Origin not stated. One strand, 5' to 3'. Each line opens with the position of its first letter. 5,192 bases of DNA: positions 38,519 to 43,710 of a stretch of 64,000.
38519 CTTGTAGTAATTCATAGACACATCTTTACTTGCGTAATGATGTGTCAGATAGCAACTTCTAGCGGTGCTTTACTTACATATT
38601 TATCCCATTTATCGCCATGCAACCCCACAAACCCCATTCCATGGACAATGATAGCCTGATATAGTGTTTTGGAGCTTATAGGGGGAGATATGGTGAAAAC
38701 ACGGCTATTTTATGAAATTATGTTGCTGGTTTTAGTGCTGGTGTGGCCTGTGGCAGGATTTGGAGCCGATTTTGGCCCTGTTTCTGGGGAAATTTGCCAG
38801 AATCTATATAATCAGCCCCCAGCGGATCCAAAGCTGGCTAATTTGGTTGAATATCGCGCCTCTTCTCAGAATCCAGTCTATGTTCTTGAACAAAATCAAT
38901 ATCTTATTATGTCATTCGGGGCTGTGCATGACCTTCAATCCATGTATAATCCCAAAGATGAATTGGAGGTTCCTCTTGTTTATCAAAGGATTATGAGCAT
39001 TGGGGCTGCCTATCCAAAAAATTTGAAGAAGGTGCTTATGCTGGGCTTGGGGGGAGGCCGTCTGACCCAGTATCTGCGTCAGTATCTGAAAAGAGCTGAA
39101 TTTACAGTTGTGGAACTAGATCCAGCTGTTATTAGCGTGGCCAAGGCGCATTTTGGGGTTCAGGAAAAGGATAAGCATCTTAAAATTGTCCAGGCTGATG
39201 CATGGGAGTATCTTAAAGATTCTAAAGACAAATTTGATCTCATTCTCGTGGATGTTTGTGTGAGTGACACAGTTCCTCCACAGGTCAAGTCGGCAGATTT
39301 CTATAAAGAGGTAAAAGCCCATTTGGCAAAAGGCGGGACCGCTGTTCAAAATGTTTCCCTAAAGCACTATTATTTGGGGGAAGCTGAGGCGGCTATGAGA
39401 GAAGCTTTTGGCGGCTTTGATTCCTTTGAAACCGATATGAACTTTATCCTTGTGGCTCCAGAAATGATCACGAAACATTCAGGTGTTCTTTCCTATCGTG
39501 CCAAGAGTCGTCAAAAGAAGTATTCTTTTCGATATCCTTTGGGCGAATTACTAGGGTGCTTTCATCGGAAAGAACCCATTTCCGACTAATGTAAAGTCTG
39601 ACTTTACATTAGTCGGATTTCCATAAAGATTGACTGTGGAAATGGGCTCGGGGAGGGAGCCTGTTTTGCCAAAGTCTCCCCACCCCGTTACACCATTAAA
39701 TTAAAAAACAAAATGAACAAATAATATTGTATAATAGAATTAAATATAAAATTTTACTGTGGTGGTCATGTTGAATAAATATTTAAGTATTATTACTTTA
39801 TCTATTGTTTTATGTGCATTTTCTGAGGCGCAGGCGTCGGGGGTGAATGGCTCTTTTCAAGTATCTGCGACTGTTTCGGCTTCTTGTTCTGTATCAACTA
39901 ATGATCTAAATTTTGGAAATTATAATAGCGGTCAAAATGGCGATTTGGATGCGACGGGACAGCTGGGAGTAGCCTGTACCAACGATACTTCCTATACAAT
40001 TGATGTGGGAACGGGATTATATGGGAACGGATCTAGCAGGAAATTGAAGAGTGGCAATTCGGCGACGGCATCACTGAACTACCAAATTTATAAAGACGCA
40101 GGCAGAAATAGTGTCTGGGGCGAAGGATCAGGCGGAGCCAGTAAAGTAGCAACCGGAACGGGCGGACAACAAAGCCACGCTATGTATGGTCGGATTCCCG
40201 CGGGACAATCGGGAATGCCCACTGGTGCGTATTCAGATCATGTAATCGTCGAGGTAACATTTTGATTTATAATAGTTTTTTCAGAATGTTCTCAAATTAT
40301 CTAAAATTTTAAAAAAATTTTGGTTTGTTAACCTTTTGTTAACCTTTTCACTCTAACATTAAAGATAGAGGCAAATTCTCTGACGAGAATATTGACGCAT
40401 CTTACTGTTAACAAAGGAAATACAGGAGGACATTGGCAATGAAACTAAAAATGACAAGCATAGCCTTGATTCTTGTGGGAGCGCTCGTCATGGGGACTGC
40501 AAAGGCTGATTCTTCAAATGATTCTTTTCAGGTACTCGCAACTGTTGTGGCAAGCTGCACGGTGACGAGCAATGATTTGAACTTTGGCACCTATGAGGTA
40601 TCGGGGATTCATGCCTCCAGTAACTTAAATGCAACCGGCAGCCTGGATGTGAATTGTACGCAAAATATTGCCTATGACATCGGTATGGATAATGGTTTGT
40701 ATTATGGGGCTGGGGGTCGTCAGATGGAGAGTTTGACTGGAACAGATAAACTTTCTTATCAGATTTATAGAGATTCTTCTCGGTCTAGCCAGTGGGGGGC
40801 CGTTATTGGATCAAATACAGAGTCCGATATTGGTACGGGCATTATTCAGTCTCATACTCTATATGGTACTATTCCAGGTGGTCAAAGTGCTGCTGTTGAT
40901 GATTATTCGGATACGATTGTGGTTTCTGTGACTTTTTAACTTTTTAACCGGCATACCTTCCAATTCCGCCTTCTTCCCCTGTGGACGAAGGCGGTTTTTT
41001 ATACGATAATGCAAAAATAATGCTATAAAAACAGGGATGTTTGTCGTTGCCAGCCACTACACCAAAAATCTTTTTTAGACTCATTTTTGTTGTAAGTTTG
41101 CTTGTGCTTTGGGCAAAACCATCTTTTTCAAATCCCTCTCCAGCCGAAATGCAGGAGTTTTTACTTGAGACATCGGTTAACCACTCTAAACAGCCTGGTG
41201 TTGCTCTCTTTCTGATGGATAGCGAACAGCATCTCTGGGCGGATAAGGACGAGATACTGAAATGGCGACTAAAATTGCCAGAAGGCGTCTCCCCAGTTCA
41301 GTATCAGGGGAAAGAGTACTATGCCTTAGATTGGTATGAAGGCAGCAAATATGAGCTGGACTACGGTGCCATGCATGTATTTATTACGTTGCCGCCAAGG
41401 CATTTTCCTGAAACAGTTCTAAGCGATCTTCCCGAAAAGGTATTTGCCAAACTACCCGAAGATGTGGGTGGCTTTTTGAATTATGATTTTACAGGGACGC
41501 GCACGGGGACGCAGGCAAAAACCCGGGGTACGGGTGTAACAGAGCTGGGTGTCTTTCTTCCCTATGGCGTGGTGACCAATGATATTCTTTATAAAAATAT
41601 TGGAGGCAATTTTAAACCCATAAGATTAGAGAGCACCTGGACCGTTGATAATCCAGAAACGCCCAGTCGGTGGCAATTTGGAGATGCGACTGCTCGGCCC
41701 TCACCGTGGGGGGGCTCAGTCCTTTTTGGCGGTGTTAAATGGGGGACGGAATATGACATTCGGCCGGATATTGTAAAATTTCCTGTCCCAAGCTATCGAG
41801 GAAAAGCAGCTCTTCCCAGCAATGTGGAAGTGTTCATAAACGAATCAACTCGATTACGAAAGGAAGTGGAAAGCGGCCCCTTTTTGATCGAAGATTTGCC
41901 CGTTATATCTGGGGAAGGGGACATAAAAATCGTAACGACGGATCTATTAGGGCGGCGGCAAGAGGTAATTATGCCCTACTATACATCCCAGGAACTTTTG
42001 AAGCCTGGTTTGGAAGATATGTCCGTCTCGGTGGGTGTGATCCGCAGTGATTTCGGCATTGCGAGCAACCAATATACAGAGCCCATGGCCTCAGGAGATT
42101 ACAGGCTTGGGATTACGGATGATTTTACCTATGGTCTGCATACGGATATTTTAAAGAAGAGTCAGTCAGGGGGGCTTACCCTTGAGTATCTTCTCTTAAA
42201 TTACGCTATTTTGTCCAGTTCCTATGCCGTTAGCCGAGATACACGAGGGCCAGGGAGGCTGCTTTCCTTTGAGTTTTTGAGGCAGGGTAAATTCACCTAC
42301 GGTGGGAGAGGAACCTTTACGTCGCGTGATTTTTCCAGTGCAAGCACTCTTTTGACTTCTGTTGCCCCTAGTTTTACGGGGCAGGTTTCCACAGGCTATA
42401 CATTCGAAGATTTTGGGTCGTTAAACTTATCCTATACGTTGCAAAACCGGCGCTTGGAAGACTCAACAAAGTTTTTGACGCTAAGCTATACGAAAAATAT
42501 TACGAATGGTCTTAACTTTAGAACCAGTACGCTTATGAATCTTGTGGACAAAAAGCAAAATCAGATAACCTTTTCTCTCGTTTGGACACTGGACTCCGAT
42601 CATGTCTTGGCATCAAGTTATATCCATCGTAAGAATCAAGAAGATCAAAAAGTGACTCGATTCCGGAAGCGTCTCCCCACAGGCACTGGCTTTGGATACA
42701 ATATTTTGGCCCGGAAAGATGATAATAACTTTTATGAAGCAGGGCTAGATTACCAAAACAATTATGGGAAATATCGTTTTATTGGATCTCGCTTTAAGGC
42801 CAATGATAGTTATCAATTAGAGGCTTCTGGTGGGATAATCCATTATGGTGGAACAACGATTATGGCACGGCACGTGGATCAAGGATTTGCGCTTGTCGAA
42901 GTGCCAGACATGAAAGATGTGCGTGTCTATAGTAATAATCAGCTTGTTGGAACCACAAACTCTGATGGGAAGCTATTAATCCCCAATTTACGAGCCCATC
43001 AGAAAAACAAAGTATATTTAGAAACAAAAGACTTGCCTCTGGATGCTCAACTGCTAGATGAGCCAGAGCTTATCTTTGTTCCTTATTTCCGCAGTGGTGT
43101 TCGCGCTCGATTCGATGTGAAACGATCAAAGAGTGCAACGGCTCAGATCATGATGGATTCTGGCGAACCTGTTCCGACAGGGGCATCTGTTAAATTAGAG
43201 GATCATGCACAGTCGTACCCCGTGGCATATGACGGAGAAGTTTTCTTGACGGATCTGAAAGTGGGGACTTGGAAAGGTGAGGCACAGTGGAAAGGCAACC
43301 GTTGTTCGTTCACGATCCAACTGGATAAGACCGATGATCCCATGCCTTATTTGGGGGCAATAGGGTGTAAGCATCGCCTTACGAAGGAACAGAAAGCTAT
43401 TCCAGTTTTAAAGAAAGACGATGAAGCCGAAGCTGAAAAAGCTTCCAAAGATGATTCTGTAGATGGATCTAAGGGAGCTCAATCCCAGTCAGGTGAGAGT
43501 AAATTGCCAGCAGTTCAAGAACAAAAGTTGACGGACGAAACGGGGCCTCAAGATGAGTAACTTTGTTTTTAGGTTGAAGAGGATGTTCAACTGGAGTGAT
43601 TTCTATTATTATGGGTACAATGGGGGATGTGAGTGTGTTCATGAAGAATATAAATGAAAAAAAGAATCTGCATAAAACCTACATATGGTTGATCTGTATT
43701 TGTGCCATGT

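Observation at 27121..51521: A ~24-kb accessory island between the dcw cluster and ychF, holding an archaic (SCPU/Csu-type) chaperone-usher pilus super-locus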

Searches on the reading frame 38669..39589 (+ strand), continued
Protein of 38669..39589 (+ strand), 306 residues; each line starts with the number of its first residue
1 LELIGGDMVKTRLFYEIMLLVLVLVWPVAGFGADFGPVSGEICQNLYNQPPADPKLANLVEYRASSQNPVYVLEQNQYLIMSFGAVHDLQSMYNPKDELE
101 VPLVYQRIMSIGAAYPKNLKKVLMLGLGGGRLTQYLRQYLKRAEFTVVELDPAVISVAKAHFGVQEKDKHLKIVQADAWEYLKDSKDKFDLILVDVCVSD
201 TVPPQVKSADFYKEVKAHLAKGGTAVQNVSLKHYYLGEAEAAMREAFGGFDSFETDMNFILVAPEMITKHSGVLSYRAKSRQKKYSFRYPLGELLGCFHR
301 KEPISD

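Call 67: search_solved_structures(query=A1, max_evalue=1e-15, show_alignments=4)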
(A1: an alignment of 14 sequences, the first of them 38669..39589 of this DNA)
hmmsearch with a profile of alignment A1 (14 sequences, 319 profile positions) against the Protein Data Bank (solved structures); distinct sequences matched with E-value up to 1e-15: 9.
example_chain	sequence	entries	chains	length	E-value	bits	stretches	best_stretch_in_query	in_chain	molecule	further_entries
3gjy_A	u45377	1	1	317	5.7e-24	88.2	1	88-268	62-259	Spermidine synthase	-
5wcj_A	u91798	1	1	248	5.8e-21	78.3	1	112-256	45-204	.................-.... protein 13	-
3o4f_A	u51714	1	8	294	3.1e-19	72.6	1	54-245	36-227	Spermidine synthase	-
3anx_A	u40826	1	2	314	2.9e-17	66.1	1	100-244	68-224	spermidine synthase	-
1uir_A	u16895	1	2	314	3.4e-17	65.9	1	100-244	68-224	Polyamine Aminopropyltransferase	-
4uoe_A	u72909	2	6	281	7.5e-17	64.8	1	41-241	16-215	SPERMIDINE SYNTHASE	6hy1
2pwp_A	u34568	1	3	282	7.6e-17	64.8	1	41-241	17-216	Spermidine synthase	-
2hte_A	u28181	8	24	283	7.6e-17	64.8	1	41-241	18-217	Spermidine synthase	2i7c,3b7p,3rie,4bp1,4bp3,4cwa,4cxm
2pss_A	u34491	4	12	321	9.3e-17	64.5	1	41-241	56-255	Spermidine synthase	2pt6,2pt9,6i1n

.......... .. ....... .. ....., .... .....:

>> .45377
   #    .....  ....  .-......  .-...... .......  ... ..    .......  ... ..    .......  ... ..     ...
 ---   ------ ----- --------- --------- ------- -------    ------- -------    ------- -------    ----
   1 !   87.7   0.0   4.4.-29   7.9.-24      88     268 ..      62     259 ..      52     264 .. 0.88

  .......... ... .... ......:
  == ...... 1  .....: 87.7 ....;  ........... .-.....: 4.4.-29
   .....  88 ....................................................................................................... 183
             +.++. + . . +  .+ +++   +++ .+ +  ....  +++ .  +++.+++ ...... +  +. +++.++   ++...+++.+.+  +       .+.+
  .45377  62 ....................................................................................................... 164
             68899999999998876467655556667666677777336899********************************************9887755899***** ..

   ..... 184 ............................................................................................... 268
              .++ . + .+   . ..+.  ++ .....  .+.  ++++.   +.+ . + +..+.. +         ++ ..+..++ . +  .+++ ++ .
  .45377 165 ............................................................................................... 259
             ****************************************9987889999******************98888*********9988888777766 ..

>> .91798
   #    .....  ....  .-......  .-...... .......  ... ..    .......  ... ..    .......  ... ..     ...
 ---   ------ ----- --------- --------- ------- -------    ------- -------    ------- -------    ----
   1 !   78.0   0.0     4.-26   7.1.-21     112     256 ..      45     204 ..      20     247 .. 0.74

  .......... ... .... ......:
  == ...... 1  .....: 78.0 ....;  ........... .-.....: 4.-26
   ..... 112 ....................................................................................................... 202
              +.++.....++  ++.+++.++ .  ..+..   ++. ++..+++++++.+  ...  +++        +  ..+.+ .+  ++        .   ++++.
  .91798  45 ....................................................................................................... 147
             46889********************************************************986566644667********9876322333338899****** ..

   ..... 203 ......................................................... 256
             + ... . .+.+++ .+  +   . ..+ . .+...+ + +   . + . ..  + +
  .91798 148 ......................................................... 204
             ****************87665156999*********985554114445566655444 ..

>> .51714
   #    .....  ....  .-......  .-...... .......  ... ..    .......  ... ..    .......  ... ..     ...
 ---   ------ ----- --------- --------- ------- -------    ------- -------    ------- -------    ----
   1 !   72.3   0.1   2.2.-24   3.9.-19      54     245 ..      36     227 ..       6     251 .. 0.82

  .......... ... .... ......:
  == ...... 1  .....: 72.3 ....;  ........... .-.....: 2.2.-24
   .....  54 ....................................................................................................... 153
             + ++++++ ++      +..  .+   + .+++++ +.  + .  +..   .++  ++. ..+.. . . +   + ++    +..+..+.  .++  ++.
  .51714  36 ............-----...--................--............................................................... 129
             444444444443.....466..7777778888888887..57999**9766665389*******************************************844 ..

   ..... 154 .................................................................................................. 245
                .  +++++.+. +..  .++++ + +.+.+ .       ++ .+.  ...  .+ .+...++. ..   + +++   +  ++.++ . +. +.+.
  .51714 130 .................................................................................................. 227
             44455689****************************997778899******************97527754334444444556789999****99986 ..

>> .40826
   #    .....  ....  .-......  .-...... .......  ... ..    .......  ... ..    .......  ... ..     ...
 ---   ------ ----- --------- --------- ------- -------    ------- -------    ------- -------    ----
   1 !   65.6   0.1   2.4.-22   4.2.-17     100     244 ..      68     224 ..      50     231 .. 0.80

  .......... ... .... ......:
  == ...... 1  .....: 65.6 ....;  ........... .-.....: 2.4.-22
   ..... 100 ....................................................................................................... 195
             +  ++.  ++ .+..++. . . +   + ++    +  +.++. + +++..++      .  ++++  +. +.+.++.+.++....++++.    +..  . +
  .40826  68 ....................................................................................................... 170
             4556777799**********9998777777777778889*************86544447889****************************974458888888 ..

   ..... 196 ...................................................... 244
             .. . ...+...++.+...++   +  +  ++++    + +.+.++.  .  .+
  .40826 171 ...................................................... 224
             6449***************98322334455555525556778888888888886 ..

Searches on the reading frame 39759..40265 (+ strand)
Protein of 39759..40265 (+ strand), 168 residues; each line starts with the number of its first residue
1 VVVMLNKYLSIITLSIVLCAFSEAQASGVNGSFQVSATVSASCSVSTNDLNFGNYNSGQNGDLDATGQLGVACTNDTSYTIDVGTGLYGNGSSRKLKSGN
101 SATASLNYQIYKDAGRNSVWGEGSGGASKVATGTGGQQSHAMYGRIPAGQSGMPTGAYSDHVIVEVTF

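Call 4: search_protein_families(library=pfam, proteins=[window:39759-40265:+], max_evalue=0.01)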
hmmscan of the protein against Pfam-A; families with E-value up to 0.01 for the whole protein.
window:39759-40265:+ (168 aa): 1 family
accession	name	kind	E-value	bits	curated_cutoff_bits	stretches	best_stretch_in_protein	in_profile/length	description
PF05229.21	SCPU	-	7.1e-35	120.8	22.4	1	31-164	3-137/138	Spore Coat Protein U domain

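Call 57: search_solved_structures(query=window:39759-40265:+, max_evalue=0.1)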
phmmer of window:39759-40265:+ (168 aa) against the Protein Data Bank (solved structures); distinct sequences matched with E-value up to 0.1: 2.
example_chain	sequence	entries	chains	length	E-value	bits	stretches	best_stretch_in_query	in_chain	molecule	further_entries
6fjy_B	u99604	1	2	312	3.6e-08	37.1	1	27-168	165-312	Protein CsuE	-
8cio_A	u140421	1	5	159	1.1e-07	35.4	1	48-166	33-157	SCPU domain-containing protein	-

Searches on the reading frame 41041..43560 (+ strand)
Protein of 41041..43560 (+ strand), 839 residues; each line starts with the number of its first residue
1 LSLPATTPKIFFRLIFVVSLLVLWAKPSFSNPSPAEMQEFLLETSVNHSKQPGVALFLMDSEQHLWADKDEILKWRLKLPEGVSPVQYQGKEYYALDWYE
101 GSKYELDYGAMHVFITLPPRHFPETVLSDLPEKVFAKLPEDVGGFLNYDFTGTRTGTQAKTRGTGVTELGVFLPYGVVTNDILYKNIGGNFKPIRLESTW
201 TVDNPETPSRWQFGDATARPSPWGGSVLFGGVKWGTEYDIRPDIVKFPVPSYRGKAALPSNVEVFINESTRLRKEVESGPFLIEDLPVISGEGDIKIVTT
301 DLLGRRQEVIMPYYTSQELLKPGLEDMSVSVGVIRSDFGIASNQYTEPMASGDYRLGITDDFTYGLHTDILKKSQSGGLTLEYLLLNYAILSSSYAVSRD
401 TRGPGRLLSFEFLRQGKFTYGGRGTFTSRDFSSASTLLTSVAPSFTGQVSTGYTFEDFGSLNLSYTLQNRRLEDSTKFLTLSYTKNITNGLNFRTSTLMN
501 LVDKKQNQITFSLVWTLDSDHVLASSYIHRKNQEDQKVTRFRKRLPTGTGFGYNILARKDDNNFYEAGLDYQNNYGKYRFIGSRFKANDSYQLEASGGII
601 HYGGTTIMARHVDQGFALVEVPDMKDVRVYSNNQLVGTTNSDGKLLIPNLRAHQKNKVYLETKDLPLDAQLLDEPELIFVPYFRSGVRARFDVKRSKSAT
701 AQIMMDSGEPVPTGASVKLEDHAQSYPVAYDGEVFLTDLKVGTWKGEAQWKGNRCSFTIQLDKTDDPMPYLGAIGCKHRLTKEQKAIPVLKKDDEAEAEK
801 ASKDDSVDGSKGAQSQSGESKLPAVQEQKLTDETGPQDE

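Call 4: search_protein_families(library=pfam, proteins=[window:41041-43560:+], max_evalue=0.01)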
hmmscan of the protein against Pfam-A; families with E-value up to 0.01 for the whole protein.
window:41041-43560:+ (839 aa): 2 families
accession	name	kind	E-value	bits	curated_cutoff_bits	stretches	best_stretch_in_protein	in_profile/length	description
PF00577.26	Usher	-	1.6e-31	110.2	27.1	2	448-671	302-530/549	Outer membrane usher protein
PF13953.12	PapC_C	-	1.2e-08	35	27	1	702-762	3-65/66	PapC C-terminal domain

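Call 18: search_protein_families(library=ncbifam, proteins=[window:41041-43560:+], max_evalue=0.1)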
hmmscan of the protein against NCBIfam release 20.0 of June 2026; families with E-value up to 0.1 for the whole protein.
window:41041-43560:+ (839 aa): 13 families
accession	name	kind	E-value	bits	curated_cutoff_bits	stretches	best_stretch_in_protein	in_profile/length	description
NF011769.0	PRK15223.1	equivalog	4.2e-20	71.1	1105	2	541-759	602-817/836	fimbrial biogenesis outer membrane usher protein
NF011784.0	PRK15248.1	equivalog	2.9e-19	68.5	996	2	212-370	239-391/853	fimbrial outer membrane usher protein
NF011763.0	PRK15217.1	subfamily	6.1e-16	57.8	933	2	587-721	640-773/826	fimbrial biogenesis outer membrane usher protein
NF011760.0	PRK15213.1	equivalog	1.9e-15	56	752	2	583-724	613-750/796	PefC/AfrB family outer membrane usher protein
NF011822.1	PRK15294.1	equivalog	4.4e-14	51.3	1397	2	225-350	255-381/845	fimbrial outer membrane usher protein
NF011754.0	PRK15207.1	equivalog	7.6e-13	47.5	1271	2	567-739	630-801/842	outer membrane usher protein LpfC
NF011745.0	PRK15198.1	subfamily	8.1e-13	47.2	975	2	538-741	616-817/860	outer membrane usher protein FimD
NF011832.0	PRK15304.1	subfamily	1.7e-12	46.2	723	1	275-765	286-787/801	fimbrial biogenesis usher protein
NF007337.0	PRK09828.1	equivalog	4.8e-12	44.7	830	2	558-739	638-819/865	outer membrane usher protein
NF011740.0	PRK15193.1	equivalog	2.4e-11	42.2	995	1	566-741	665-838/877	fimbrial biogenesis usher protein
NF011826.0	PRK15298.1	equivalog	3.6e-11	41.7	1422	2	588-741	658-812/848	fimbrial outer membrane usher protein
NF011812.0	PRK15284.1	subfamily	2.5e-08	32.2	972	1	567-755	643-823/881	outer membrane usher protein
NF011804.0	PRK15273.1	equivalog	2e-05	22.6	1371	1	574-749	647-817/899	fimbrial biogenesis outer membrane usher protein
